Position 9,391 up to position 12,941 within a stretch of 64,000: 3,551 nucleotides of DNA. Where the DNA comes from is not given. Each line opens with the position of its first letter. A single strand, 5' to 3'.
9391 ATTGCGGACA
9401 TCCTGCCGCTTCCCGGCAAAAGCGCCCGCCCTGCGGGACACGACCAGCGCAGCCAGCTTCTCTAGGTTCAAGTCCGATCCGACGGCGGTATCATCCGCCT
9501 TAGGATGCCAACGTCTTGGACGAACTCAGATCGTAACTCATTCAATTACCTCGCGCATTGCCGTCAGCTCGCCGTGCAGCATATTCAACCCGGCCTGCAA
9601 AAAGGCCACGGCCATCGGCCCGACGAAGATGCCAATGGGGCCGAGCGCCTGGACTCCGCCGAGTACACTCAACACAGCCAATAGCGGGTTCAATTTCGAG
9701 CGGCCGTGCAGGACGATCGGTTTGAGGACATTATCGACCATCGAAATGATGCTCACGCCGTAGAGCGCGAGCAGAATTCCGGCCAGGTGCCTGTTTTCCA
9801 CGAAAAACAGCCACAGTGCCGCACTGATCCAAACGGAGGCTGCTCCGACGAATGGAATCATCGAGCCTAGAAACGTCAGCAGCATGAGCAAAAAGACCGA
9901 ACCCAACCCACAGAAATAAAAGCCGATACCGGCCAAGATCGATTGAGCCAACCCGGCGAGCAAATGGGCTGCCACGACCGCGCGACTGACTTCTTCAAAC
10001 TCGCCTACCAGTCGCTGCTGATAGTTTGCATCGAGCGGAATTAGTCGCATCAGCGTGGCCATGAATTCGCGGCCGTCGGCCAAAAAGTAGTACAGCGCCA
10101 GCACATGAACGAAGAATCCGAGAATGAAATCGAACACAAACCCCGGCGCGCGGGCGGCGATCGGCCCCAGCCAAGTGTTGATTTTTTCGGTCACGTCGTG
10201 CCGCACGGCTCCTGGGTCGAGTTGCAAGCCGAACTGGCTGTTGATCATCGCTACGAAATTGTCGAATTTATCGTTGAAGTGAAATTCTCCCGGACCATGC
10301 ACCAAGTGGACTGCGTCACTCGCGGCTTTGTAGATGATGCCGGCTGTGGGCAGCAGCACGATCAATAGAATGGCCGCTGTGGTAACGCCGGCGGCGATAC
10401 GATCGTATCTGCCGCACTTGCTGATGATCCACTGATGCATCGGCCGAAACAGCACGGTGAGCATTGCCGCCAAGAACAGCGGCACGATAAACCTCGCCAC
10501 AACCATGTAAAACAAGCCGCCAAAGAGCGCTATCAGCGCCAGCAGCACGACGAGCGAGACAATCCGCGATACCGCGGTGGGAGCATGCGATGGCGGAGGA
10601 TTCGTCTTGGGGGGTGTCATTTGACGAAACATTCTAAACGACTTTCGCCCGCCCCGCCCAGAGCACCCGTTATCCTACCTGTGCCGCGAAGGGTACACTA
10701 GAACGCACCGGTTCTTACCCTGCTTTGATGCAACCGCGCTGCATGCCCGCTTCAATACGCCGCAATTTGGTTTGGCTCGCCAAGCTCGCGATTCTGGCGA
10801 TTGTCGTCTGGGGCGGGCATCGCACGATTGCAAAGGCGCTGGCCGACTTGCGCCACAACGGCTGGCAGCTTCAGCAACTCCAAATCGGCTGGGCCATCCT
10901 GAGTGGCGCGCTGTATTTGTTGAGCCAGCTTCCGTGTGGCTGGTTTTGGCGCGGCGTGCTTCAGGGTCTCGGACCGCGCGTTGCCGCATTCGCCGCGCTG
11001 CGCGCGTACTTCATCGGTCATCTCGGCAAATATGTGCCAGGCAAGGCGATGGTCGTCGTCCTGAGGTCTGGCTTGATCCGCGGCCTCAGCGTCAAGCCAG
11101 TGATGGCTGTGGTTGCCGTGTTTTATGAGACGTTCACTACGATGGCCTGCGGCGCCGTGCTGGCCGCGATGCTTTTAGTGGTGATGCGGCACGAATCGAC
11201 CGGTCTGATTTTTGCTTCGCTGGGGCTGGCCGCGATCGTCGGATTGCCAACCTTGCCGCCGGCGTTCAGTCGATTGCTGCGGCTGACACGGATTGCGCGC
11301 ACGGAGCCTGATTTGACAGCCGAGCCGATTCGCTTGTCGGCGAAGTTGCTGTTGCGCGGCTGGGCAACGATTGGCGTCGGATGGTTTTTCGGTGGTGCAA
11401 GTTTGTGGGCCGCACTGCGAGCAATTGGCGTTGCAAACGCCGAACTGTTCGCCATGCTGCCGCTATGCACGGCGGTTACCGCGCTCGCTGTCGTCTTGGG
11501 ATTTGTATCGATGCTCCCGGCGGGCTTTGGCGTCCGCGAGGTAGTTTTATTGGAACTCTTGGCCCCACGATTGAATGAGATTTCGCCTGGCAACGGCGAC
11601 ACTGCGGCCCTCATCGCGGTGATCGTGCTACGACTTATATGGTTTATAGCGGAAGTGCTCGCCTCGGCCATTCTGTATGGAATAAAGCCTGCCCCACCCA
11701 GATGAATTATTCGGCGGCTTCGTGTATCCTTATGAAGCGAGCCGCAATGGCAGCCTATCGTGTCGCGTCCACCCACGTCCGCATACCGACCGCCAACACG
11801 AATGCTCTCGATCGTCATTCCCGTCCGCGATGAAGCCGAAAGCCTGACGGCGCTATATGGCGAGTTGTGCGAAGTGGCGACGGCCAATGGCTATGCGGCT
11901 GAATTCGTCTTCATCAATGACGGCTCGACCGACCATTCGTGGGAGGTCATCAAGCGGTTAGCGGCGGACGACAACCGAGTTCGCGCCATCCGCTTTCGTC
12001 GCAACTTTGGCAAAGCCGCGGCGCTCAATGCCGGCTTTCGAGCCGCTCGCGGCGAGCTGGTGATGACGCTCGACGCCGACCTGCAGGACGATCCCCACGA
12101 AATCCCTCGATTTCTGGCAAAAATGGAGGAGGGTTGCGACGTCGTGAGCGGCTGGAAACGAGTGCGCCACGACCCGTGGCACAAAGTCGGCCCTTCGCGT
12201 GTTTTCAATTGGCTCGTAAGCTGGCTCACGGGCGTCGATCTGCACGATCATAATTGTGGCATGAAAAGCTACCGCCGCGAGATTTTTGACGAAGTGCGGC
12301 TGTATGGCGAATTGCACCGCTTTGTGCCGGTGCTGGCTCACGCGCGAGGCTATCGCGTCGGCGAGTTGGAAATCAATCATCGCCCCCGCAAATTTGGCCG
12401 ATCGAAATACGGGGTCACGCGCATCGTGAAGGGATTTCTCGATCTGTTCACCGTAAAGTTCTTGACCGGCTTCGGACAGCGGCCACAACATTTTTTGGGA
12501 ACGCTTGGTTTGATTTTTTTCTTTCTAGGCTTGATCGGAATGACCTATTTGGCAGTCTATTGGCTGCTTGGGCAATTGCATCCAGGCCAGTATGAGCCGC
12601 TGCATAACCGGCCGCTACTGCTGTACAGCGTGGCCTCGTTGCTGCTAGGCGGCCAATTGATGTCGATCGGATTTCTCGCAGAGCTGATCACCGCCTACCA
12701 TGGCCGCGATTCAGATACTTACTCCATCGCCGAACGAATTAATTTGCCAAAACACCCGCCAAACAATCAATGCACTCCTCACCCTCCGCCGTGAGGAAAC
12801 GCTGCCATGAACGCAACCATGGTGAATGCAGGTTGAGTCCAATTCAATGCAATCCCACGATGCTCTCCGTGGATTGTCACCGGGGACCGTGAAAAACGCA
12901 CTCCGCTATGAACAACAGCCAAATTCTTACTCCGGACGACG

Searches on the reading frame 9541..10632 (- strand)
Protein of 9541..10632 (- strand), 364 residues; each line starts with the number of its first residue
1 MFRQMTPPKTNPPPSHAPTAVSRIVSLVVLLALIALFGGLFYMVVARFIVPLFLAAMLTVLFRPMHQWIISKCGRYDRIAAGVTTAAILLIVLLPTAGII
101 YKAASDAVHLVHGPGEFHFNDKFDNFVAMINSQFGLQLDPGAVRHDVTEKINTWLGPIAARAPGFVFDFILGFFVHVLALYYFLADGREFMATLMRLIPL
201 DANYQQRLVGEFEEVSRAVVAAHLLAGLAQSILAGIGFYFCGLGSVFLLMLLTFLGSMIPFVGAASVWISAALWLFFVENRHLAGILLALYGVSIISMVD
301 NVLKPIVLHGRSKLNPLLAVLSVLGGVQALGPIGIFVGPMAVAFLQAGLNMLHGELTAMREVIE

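Call 37: search_protein_families(library=pfam, proteins=[window:9541-10632:-], max_evalue=0.00001)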
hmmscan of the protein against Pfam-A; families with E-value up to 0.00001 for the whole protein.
window:9541-10632:- (364 aa): 1 family
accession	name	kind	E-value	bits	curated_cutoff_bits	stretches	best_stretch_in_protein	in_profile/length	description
PF01594.21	AI-2E_transport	-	1.3e-39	136.7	34.3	1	29-349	2-323/327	AI-2E family transporter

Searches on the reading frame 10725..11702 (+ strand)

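Call 37: search_protein_families(library=pfam, proteins=[window:10725-11702:+], max_evalue=0.00001)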
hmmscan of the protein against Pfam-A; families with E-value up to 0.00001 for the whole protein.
window:10725-11702:+ (326 aa): 1 family
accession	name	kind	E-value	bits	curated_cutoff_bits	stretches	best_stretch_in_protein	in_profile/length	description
PF03706.18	LPG_synthase_TM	-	5.6e-09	36.3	33.4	1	17-303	1-291/302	Lysylphosphatidylglycerol synthase TM region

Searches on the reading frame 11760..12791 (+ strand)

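Call 37: search_protein_families(library=pfam, proteins=[window:11760-12791:+], max_evalue=0.00001)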
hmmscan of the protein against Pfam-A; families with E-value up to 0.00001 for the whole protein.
window:11760-12791:+ (344 aa): 3 families
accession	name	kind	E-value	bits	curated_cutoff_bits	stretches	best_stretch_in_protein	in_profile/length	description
PF00535.33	Glycos_transf_2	-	4.5e-32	111.7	23.3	1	17-179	1-167/168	Glycosyl transferase family 2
PF10111.15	Glyco_tranf_2_2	-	5.5e-07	29.8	27.3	1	18-108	2-92/276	Glycosyltransferase like family 2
PF13641.12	Glyco_tranf_2_3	-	9.5e-07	29.5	27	1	16-139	3-129/230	Glycosyltransferase like family 2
